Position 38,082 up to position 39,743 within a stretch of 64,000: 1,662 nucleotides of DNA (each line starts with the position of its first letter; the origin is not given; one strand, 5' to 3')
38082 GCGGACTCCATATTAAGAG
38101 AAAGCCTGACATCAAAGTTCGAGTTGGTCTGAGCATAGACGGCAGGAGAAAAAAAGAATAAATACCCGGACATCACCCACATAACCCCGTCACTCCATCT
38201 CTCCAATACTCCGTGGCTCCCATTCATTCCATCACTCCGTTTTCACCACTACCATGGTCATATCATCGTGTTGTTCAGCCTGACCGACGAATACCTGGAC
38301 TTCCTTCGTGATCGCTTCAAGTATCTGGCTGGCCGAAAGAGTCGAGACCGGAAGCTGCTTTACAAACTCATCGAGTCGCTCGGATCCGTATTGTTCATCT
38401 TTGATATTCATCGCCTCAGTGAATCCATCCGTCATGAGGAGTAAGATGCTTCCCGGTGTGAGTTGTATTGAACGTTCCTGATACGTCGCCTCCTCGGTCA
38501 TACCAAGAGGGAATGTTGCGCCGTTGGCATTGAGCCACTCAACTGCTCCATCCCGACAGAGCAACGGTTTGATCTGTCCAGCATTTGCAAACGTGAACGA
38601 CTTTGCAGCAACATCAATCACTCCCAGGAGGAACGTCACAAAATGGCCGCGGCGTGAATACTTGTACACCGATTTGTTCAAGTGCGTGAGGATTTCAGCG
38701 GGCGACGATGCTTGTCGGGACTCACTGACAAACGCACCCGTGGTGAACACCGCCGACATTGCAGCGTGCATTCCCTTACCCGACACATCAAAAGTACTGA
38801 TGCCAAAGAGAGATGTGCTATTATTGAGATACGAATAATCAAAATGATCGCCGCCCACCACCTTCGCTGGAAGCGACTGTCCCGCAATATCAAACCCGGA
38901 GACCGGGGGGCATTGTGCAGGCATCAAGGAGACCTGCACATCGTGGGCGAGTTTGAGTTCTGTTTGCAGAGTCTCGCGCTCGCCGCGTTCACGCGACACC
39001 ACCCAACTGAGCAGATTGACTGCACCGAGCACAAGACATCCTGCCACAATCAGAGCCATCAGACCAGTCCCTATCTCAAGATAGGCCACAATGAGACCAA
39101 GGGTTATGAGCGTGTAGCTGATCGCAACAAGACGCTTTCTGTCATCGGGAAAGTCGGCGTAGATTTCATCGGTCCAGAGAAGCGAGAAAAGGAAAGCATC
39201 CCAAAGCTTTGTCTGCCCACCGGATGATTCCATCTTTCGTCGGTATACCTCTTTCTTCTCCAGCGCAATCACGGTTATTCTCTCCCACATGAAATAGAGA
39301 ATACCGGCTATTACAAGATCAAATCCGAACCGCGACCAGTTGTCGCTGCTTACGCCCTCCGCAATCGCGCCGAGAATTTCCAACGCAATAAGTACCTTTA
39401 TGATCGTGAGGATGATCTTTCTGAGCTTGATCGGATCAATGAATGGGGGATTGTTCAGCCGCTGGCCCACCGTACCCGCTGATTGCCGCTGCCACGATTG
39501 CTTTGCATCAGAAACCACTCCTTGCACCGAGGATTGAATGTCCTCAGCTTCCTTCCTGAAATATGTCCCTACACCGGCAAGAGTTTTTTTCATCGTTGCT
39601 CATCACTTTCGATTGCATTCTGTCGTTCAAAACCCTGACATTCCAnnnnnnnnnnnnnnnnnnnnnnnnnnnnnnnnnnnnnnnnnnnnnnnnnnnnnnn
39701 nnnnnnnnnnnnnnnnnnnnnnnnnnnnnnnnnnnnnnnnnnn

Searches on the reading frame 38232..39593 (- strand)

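Call 40: search_protein_families(library=pfam, proteins=[window:38232-39593:-], max_evalue=0.00001)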
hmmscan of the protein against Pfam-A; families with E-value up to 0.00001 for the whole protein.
window:38232-39593:- (453 aa): 1 family
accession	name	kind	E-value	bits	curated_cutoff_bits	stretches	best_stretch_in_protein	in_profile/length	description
PF07228.17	SpoIIE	-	1.3e-44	152.9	25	1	265-452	7-191/192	Stage II sporulation protein E (SpoIIE)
